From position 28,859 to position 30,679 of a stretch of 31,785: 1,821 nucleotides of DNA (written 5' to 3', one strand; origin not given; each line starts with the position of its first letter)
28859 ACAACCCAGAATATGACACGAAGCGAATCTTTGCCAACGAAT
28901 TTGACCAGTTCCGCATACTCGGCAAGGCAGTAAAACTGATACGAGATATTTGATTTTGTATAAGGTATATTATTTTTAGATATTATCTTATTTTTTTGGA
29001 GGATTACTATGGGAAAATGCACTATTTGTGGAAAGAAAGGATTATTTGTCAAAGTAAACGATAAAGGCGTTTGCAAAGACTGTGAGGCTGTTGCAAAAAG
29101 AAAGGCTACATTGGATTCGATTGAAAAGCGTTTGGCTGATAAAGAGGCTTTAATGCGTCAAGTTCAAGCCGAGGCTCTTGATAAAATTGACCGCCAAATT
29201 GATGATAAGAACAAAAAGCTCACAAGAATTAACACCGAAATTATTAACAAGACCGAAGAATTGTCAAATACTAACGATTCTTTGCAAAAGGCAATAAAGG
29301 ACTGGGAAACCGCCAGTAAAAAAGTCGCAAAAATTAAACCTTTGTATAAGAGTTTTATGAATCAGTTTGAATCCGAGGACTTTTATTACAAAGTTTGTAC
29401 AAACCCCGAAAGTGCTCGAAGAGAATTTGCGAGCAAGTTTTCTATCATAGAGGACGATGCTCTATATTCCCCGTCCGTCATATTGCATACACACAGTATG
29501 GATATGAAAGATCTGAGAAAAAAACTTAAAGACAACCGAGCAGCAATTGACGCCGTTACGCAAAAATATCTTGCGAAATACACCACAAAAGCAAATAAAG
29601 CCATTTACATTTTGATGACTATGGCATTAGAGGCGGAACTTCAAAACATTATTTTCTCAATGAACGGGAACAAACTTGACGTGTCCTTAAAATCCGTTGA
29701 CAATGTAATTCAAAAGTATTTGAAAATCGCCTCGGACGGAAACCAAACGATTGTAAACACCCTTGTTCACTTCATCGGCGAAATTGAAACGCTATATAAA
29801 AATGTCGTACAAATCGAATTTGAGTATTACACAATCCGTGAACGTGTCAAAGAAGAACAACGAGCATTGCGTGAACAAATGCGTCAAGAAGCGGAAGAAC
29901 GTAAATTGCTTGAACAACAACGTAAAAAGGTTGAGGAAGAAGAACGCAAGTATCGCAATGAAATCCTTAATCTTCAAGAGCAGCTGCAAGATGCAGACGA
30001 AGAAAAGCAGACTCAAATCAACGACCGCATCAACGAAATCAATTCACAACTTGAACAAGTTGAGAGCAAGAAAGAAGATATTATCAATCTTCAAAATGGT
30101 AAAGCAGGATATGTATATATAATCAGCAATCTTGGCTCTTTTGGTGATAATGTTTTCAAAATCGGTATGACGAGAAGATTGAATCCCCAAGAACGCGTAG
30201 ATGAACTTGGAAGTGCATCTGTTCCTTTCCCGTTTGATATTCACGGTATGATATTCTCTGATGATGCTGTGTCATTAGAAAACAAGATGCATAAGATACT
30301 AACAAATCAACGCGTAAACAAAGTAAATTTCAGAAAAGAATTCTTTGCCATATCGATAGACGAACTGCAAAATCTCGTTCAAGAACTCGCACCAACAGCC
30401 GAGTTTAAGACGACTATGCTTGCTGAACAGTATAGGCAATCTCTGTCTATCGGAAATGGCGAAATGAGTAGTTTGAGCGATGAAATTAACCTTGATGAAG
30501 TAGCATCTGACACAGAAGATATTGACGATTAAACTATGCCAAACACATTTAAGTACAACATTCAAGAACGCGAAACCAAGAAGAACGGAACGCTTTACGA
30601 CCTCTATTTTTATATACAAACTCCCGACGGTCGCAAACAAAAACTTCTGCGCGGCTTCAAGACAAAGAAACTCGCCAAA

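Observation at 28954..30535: Cargo gene in the lysogeny operon: zinc-ribbon / long coiled-coil / DUF4041-like / T5orf172 (GIY-YIG-like) protein, a candidate single-gene prophage defence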

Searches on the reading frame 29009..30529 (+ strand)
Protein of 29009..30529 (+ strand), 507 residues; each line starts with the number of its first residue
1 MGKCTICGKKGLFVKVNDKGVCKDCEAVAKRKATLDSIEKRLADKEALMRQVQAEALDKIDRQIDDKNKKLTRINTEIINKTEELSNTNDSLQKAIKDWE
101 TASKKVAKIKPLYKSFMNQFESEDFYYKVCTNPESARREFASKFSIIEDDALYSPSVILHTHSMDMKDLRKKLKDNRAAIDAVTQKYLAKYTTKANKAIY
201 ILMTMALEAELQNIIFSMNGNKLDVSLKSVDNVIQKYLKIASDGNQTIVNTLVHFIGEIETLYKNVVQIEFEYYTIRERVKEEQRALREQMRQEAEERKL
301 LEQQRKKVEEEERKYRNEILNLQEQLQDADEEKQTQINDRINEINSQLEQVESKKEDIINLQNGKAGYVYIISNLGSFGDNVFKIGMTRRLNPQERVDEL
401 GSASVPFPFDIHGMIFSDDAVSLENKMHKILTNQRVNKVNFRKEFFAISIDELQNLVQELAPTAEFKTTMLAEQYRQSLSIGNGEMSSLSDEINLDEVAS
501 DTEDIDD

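Call 4: search_protein_families(library=padloc, proteins=[window:29009-30529:+], max_evalue=1)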
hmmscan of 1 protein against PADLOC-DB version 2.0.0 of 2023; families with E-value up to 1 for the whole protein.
window:29009-30529:+ (507 aa): 12 families
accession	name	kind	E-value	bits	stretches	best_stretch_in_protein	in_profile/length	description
PDLC03976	PD-Lambda-1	-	2.4e-84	282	1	37-487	29-478/491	-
PDLC03977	PD-Lambda-1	-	3.8e-76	254.9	1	41-487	47-477/496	-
PDLC05041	PDC-S57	-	2.2e-18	64.6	1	365-462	4-95/212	-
PDLC05042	PDC-S57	-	7.3e-10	36.9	1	365-465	6-104/245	-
PDLC00551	JetC2|JetC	-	7.2e-05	18.8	1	32-238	898-1095/1365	DUF3584 domain; MukB-like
PDLC00580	JetC3|JetC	-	0.00027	17.3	2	245-358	233-345/1068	DUF3584 domain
PDLC01085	C3a181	-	0.0017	16.3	1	251-347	29-123/226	Diadenylate cyclase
PDLC04886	PDC-S06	-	0.015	12.1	2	171-359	287-475/727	-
PDLC00553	JetC2|JetC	-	0.016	11.1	2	275-345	917-987/1361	DUF3584 domain; MukB-like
PDLC00647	ZorA3|ZorA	-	0.019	11.4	1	33-350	299-542/780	MotA/ExbB/TolQ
PDLC02753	PbeC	-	0.065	9.5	1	25-101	395-471/648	PbeC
PDLC02722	PbeC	-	0.22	8.1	1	26-114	385-473/643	PbeC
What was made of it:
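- On SNIPE / PD-lambda-1 defence family: PDLC03976 matches at E 2.4e-84, aligning residues 37-487 to profile positions 29-478 of 491 (call 4).
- The PADLOC PD-Lambda-1 models match at E 2.4e-84 and 3.8e-76 (call 4).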

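Call 5: search_protein_families(library=ncbifam, proteins=[window:29009-30529:+], max_evalue=1)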
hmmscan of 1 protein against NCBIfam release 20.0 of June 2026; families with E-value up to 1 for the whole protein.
window:29009-30529:+ (507 aa): 9 families
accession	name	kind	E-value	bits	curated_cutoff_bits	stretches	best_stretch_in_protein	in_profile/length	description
NF045780.1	TrlF_fam_ATP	equivalog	0.00047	19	350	1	168-468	523-824/944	TrlF family AAA-like ATPase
NF047368.1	collar_FlbB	equivalog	0.0026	17.6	110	1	24-109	44-128/193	periplasmic-type flagellar collar protein FlbB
NF045487.1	ASRP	equivalog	0.0038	15.9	300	1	254-361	345-451/593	archaea-specific SMC-related protein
NF001249.0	PRK00218.1-5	equivalog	0.0053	16.6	324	1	300-376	72-145/208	high frequency lysogenization protein HflD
TIGR03319.1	RNase_Y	equivalog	0.0066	15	454.35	2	28-108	71-150/514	ribonuclease Y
TIGR04527.1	mycoplas_twoTM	subfamily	0.0085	15.8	125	1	28-127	84-183/248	MG_279/MG_280 family protein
TIGR03752.1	conj_TIGR03752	hypoth_equivalog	0.039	13.2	241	1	194-343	1-156/471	TIGR03752 family integrating conjugative element protein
NF053712.1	repair_DEAH_YoaA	equivalog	0.25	9.9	680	1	246-356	240-353/630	DNA repair helicase YoaA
NF040738.1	nickel_Mua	equivalog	0.46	10.5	75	1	283-363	5-81/185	nickel-binding protein Mua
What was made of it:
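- Tried and rejected: NCBIfam gave only sub-threshold coiled-coil matches (TrlF, RNase Y, SMC-like) (call 5).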

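Call 6: search_protein_families(library=phrogs, proteins=[window:29009-30529:+], max_evalue=0.01)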
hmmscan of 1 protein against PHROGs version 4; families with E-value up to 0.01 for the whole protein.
window:29009-30529:+ (507 aa): 7 families
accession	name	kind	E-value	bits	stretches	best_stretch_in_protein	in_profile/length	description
phrog_1847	-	unknown function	3.7e-96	323.9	1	48-485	34-469/474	-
phrog_8430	-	unknown function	4.4e-32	112.4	1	259-481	183-404/439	-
phrog_16524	-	unknown function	9.8e-17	62.3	1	364-460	22-113/215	-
phrog_36333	-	unknown function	8.4e-11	42.8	1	367-465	4-97/199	-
phrog_5032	-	unknown function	9.2e-11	42.7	1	288-459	6-166/178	-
phrog_15085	-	unknown function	6.3e-05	24.3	1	367-459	4-93/103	-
phrog_3636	-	DNA, RNA and nucleotide metabolism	0.0036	18.4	1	128-204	65-145/149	DNA binding protein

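Call 7: search_protein_families(library=pfam, proteins=[window:29009-30529:+], max_evalue=0.1)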
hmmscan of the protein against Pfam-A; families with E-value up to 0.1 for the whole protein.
window:29009-30529:+ (507 aa): 10 families
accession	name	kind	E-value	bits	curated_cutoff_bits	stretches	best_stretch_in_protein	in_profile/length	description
PF13455.12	MUG113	-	2.6e-17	63.6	22.3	1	383-458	1-71/73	Meiotically up-regulated gene 113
PF10544.15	T5orf172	-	2.1e-15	57.5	20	1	367-459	1-99/101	T5orf172 domain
PF04356.17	DUF489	-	0.0075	16.8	26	1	299-376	64-138/192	Protein of unknown function (DUF489)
PF24611.2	Spectrin_Anc-1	-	0.01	16.5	33.2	1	40-113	4-76/115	Nuclear anchorage protein 1, spectrin-like repeat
PF08792.16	A2L_zn_ribbon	-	0.012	15.7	22.9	1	3-29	5-31/33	A2L zinc ribbon domain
PF22676.1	GalA_N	-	0.013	15.7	27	0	114-153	52-90/133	Alpha-galactosidase, N-terminal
PF09787.14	Golgin_A5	-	0.015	15.3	31.7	1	258-356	62-160/305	Golgin subfamily A member 5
PF14471.11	DUF4428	-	0.018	15.3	27.8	1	3-27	1-28/51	Domain of unknown function (DUF4428)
PF12072.13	RNase_Y_N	-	0.018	14.9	32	1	28-96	73-140/201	RNase Y N-terminal region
PF08376.15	NIT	-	0.029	15.2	24.9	1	298-380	26-105/239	Nitrate and nitrite sensing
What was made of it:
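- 29009..29083 (+): N-terminal zinc ribbon, residues 1-25: C4-x2-C7-x14-C22-x2-C25, with a basic-hydrophobic KKGLFVK loop. Weak Pfam A2L_zn_ribbon (0.012) and DUF4428 (0.018) matches (call 7).
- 29084..29437 (+): Long N-terminal helical stalk, residues 26-143 (one 87-residue helix at 45-131). Matches to JetC, spectrin and RNase Y are coiled-coil composition only (calls 4, 5, 7).
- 30095..30412 (+): T5orf172/MUG113 (GIY-YIG superfamily) nuclease domain, residues 363-468. Conserved residues include G367, Y370, K384, G386, R389, R390, R396, catalytic E424 and N437. Pfam (call 7).
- On SNIPE / PD-lambda-1 defence family: Pfam 2.6e-17 and 2.1e-15 (call 7).
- On GIY-YIG superfamily, T5orf172/MUG113 branch: Scores are 63.6 and 57.5 bits against cut-offs of 22.3 and 20 (call 7).
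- On DUF4428 zinc-ribbon domain (PF14471): The score is 15.3 bits against a cut-off of 27.8, E 0.018 (call 7).
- Checked: Pfam gives MUG113 at 2.6e-17 and T5orf172 at 2.1e-15, residues 367-459 (call 7).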

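Call 17: search_dna_similar(query=window:29009-30529:+, collection=phages, mode=protein, max_rows=30)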
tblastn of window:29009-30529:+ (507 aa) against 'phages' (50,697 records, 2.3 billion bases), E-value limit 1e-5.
Records with a match: 47; places in all: 47; records where one place covers at least 80% of the query: 0.
Best place of each record, by identity: <60% 47.
By first word of the organism name: Streptococcus 12; Corynebacterium 5; Enterobacteria 5; Klebsiella 4; Clostridium 3; Vibrio 3; Salmonella 3; Synechococcus 2; Marinitoga 2; Escherichia 2; and 4 more.
By host as written in the record: - 10; Corynebacterium vitaeruminis CAG1 3; Corynebacterium vitaeruminis CAG1, a derivative of (NCIB9291) 2; Lactobacillus casei BL23 2; Escherichia coli 2; Salmonella enterica serotype Enteritidis E2331 2; Streptococcus mitis 1; Streptococcus pyogenes MGAS8232 1; and 24 more.
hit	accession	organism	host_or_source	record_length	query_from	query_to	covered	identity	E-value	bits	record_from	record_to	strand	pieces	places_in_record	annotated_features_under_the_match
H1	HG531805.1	Clostridium phage CDMH1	-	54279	225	481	51%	42.9%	3e-47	182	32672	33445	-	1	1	CDHM1_gp42: putative regulatory protein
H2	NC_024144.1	Clostridium phage CDMH1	-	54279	225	481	51%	42.9%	3e-47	182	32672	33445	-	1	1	CDHM1_gp42: DUF4041 domain-containing protein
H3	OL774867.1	Streptococcus phage MismyG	Streptococcus mitis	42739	203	481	55%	38.5%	4e-45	176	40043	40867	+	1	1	helicase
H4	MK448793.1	Streptococcus phage Javan523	Streptococcus pyogenes MGAS8232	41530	243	479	47%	43.8%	3e-44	173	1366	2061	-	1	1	hypothetical protein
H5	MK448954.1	Streptococcus phage Javan476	Streptococcus pyogenes ERR473551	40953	243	479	47%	43.8%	6e-44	172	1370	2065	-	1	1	hypothetical protein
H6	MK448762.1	Streptococcus phage Javan447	Streptococcus pyogenes Alab49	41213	243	479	47%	43.8%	6e-44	172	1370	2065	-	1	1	hypothetical protein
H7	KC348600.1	Streptococcus phage phi5218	Streptococcus suis 5218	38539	240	482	48%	42.3%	4e-44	172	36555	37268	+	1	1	putative phage membrane protein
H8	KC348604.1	Streptococcus phage phiS10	Streptococcus suis S10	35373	240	482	48%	42.3%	5e-44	172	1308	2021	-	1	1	putative phage membrane protein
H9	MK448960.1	Streptococcus phage Javan492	Streptococcus pyogenes Manfredo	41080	243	479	47%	43.3%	2e-43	171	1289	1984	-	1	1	hypothetical protein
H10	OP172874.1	Mycobacterium phage Mask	Mycobacterium smegmatis mc#155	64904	202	478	55%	34.4%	4e-33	140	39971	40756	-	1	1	44: hypothetical protein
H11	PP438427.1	Synechococcus phage Ssp-JY37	Synechococcus sp.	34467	282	481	39%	46.8%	1e-42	168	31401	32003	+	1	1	hypothetical protein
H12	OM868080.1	Synechococcus phage Yong-L1-251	Synechococcus sp. PCC 7002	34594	282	481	39%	46.8%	1e-42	168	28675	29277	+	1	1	hypothetical protein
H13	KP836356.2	Marinitoga camini virus 2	Marinitoga camini 1155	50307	270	484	42%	42.7%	1e-45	177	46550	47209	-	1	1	Chromosome segregation ATPase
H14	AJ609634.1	Streptococcus phage EJ-1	Streptococcus pneumoniae 101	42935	271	481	42%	43.0%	5e-45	175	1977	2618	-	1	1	hypothetical protein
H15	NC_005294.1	Streptococcus phage EJ-1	Streptococcus pneumoniae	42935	271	481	42%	43.0%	5e-45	175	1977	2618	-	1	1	DUF4041 domain-containing protein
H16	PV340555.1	Escherichia phage PhiR26_1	Escherichia coli str. K-12 substr. ...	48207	276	485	41%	43.1%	8e-43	169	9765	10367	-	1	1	PD-lambda-1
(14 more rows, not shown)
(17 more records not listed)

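Call 20: find_homologous_proteins(query=window:29009-30529:+, max_evalue=1e-10)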
Query window:29009-30529:+ (507 aa): 7915 proteins with E <= 1e-10 among 8000 candidates; the best 120 are listed.
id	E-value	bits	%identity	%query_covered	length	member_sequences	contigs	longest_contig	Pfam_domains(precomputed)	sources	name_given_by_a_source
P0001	0.0e+0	1086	100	100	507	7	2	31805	PF10544.16,PF13455.13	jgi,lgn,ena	jgi:transcription initiation factor TFIIIB Brf1 subunit/transcription initiation factor TFIIB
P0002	2.5e-235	799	75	100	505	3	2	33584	PF10544.16,PF13455.13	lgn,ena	-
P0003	7.2e-230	781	74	99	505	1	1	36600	PF10544.16,PF13455.13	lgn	-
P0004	2.4e-200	684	65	98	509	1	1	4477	PF10544.16,PF13455.13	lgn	-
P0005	1.7e-150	520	52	97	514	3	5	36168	PF10544.16,PF13455.13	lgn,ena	-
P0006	2.9e-143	496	50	99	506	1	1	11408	PF10544.16,PF13455.13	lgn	-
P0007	1.7e-142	493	53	95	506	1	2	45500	PF10544.16,PF13455.13,PF14662.12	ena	-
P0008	3.5e-141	489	53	95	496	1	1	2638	PF10544.16,PF13455.13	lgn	-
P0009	3.5e-140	486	50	97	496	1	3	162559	PF10544.16,PF13455.13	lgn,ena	-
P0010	1.4e-139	484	51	100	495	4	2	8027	PF10544.16,PF13455.13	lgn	-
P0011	2.9e-139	483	52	95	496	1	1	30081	PF10544.16,PF13455.13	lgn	-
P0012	3.7e-139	482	51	96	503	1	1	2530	PF10544.16,PF13455.13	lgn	-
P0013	3.3e-138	479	52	98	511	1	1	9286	PF10544.16,PF13455.13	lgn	-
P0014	9.1e-138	478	51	97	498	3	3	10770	PF10544.16,PF13455.13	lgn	-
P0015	1.2e-137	477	48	97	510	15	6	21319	PF10544.16,PF13455.13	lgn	-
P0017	6.3e-137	475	48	95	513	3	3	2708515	PF10544.16,PF13455.13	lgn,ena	-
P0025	4.9e-135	469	51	95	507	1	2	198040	PF10544.16,PF13455.13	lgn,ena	-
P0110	9.4e-129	448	49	94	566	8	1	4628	PF10544.16,PF13455.13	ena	-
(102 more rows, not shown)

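Call 22: get_annotated_region(hit=H16, flank=4000)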
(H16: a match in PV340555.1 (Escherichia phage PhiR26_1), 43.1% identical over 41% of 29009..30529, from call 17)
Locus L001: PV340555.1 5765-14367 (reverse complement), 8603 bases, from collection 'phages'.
description: Escherichia phage PhiR26_1, complete genome.
organism: Escherichia phage PhiR26_1 (NCBI taxid 3416477)
taxonomy: Viruses
host: Escherichia coli str. K-12 substr. MG1655; source: -; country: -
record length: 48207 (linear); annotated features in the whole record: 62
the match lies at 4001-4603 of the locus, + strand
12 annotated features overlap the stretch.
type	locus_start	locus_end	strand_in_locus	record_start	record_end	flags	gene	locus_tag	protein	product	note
CDS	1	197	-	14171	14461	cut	-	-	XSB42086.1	hypothetical protein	hypothetical protein YbcO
CDS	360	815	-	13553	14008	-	-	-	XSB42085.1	hypothetical protein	hypothetical protein YbcN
CDS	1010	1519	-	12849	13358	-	-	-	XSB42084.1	hypothetical protein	-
CDS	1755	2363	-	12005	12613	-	-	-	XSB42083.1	Rha protein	-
CDS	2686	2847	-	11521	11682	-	-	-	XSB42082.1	hypothetical protein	-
CDS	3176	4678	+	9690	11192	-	-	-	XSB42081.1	PD-lambda-1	-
CDS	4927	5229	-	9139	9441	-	-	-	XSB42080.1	exclusion protein Ren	exclusion protein ren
CDS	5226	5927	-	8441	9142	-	-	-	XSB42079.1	DNA replication protein P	-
CDS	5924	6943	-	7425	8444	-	-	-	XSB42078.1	DNA replication protein O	-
CDS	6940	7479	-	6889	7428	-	-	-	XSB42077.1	cII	activator protein cII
CDS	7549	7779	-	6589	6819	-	-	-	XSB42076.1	Cro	transcriptional regulator cro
CDS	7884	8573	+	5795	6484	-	-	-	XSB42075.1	cI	repressor protein cI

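Call 23: get_annotated_region(hit=H4, flank=3000)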
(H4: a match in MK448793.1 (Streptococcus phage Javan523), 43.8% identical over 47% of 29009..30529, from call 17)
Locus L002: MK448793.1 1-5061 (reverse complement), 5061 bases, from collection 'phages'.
description: Streptococcus phage Javan523, complete genome.
organism: Streptococcus phage Javan523 (NCBI taxid 2548236)
taxonomy: Viruses; Duplodnaviria; Heunggongvirae; Uroviricota; Caudoviricetes
host: Streptococcus pyogenes MGAS8232; source: -; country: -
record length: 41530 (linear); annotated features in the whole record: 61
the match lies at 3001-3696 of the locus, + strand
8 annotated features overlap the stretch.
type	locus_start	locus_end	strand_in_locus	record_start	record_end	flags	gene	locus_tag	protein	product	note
CDS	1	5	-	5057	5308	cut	-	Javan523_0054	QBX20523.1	hypothetical protein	-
CDS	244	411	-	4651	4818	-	-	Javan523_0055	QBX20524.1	hypothetical protein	-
CDS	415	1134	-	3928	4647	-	-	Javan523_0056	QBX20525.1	antirepressor protein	-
CDS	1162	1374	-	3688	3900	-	-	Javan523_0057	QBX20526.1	hypothetical protein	FIG01117062: hypothetical protein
CDS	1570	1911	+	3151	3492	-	-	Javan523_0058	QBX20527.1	putative cI-like repressor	-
CDS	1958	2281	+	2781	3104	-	-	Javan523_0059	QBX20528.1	hypothetical protein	-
CDS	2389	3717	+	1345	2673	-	-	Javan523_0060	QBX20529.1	hypothetical protein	UPF0325 protein YaeH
CDS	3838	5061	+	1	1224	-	-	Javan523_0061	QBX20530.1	integrase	integrase: site-specific recombinase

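Call 24: get_annotated_region(hit=H1, flank=4000)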
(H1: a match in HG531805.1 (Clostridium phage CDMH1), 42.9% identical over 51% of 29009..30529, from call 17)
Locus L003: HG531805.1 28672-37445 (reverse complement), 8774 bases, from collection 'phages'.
description: Clostridium phage CDMH1 complete genome.
organism: Clostridium phage CDMH1 (NCBI taxid 1411095)
taxonomy: Viruses; Duplodnaviria; Heunggongvirae; Uroviricota; Caudoviricetes; Yongloolinvirus; Yongloolinvirus CDMH1
host: -; source: -; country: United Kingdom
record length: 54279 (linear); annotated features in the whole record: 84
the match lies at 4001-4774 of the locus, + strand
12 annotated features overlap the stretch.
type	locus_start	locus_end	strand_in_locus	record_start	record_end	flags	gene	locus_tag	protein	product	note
CDS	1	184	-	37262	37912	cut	CDHM1_gp49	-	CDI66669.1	putative anti-repressor protein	-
CDS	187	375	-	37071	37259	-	CDHM1_gp48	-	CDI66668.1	conserved hypothetical protein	-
CDS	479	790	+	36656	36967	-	CDHM1_gp47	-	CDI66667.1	conserved hypothetical protein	-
CDS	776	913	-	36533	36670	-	CDHM1_gp46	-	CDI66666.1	conserved hypothetical protein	-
CDS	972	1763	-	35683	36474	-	CDHM1_gp45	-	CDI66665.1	putative anti-repressor protein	-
CDS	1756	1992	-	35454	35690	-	CDHM1_gp44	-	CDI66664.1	putative transcriptional regulator protein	-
CDS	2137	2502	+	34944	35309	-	CDHM1_gp43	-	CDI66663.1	putative repressor protein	-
CDS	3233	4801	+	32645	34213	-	CDHM1_gp42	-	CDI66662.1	putative regulatory protein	-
CDS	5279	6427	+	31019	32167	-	CDHM1_gp41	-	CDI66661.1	putative integrase protein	-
CDS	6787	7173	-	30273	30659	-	CDHM1_gp40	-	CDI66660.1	putative regulatory protein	-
CDS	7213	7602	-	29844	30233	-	CDHM1_gp39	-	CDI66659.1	putative regulatory protein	-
CDS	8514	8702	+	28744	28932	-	CDHM1_gp38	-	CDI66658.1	putative sigma factor protein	-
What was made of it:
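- The DUF4041-type homologues of phages Javan523 and CDMH1 lie in the same place (calls 23, 24).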

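Call 27: search_protein_families(library=pfam, proteins=[L001:3176-4675:+, L002:2389-3714:+, L003:3233-4798:+], max_evalue=0.01)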
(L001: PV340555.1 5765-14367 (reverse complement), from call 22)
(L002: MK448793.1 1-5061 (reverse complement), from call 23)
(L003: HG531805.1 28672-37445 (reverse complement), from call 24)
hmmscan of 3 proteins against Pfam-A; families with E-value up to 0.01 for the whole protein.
L001:3176-4675:+ (500 aa): 3 families
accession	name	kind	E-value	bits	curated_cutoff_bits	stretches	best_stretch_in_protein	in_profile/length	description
PF13250.11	DUF4041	-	1.2e-19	70.4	27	1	198-252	2-56/56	Domain of unknown function (DUF4041)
PF13455.12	MUG113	-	7e-19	68.6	22.3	1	373-449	1-72/73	Meiotically up-regulated gene 113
PF10544.15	T5orf172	-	6.9e-17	62.3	20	1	357-449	1-99/101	T5orf172 domain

L002:2389-3714:+ (442 aa): 3 families
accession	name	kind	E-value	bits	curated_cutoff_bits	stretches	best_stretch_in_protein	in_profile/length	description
PF13455.12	MUG113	-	2.9e-20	73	22.3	1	339-414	1-71/73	Meiotically up-regulated gene 113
PF10544.15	T5orf172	-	5.6e-18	65.7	20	1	323-413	1-97/101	T5orf172 domain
PF13250.11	DUF4041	-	1e-16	61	27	1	162-217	1-56/56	Domain of unknown function (DUF4041)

L003:3233-4798:+ (522 aa): 4 families
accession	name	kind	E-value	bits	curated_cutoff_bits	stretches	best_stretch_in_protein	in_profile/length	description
PF13250.11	DUF4041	-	5.3e-20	71.5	27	1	240-295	1-56/56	Domain of unknown function (DUF4041)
PF10544.15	T5orf172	-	1.2e-19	71.1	20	1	399-490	1-98/101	T5orf172 domain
PF13455.12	MUG113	-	1.9e-19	70.5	22.3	1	415-490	1-71/73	Meiotically up-regulated gene 113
PF16454.10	PI3K_P85_iSH2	-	0.0034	17.4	31.5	1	44-171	10-128/161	Phosphatidylinositol 3-kinase regulatory subunit P85 inter-SH2 domain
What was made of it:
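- Closest known: PD-Lambda-1 EU01 of Streptococcus thermophilus. Different: Streptococcal phage homologues that I did inspect (Javan523) carry DUF4041 (call 27).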

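Call 30: find_related_loci(query=window:29009-30529:+, collection=genome_contigs, flank=6000)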
Query window:29009-30529:+ (507 aa) in genome_contigs; peptide patterns used: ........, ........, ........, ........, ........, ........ (x = any residue, [..] = any of these).
93 stretches matched a pattern; 5 encode a relative of the query (tblastn E <= 1e-3); 5 distinct loci.
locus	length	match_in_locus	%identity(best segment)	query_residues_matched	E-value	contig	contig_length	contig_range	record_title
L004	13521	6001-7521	98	1-507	0e+0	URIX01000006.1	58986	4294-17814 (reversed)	uncultured Clostridiales bacterium isolate UMGS1042 genome assembly, contig: NODE_12_length_58986_cov_7.14016, whole gen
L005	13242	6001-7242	52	60-480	3e-120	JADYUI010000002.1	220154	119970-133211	Roseburia hominis strain An869 An869_NODE_2_length_220154_cov_25.503201_pilon, whole genome shotgun sequence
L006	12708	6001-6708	41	243-481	3e-51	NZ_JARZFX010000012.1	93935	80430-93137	Virgibacillus tibetensis strain C22-A2 C22-A2_contig_12, whole genome shotgun sequence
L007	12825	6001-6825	42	202-481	6e-50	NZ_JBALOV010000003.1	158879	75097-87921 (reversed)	Bacillus sp. JJ1533 JJ-1533_contig_3, whole genome shotgun sequence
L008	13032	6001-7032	34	146-485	9e-52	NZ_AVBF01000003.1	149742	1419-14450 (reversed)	Pontibacillus yanchengensis Y32 contig5, whole genome shotgun sequence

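Call 46: find_encoding_contigs(protein=P0017, flank=5000, max_places=2)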
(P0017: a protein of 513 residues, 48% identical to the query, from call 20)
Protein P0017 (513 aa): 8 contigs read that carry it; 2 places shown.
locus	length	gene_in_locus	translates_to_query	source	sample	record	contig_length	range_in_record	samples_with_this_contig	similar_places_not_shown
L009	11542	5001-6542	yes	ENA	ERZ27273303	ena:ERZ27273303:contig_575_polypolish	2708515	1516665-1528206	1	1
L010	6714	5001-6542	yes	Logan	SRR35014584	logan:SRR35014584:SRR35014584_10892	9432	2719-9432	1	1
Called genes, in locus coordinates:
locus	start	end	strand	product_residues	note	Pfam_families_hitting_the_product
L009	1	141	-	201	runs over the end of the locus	-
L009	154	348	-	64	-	-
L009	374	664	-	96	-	-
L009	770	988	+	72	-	-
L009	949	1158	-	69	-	-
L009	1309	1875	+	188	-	-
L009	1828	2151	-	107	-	-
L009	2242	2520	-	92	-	-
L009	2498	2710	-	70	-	-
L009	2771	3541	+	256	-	PF14337:Abi_alpha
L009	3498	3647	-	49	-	-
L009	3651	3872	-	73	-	-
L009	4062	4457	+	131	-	PF13443:HTH_26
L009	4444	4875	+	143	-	PF06114:Peptidase_M78 (weak)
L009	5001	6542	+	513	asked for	PF10544:T5orf172, PF13455:MUG113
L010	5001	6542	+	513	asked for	PF10544:T5orf172, PF13455:MUG113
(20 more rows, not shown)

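Call 47: find_encoding_contigs(protein=P0009, flank=5000, max_places=2)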
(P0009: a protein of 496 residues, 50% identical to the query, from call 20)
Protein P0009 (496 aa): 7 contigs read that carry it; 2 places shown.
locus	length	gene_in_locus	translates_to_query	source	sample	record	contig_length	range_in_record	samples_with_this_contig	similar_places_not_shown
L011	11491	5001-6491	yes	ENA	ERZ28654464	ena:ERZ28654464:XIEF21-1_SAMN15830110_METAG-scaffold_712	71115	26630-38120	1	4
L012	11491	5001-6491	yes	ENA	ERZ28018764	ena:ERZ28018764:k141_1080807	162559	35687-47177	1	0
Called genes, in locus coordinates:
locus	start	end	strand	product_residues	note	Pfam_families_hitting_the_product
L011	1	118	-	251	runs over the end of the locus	-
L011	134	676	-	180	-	PF02732:ERCC4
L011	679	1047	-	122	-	PF00436:SSB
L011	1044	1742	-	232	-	-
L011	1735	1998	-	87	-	-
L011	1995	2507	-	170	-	PF05565:Sipho_Gp157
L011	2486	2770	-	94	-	-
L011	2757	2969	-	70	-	PF13443:HTH_26, PF01381:HTH_3 (weak)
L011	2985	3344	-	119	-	-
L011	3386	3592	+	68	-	PF13560:HTH_31 (weak), PF12844:HTH_19, PF01381:HTH_3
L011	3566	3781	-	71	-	PF01381:HTH_3, PF13443:HTH_26 (weak), PF13560:HTH_31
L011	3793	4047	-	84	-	-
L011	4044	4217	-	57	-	-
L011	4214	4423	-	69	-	-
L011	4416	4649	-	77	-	-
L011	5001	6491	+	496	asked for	PF10544:T5orf172, PF13455:MUG113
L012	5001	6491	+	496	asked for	PF10544:T5orf172, PF13455:MUG113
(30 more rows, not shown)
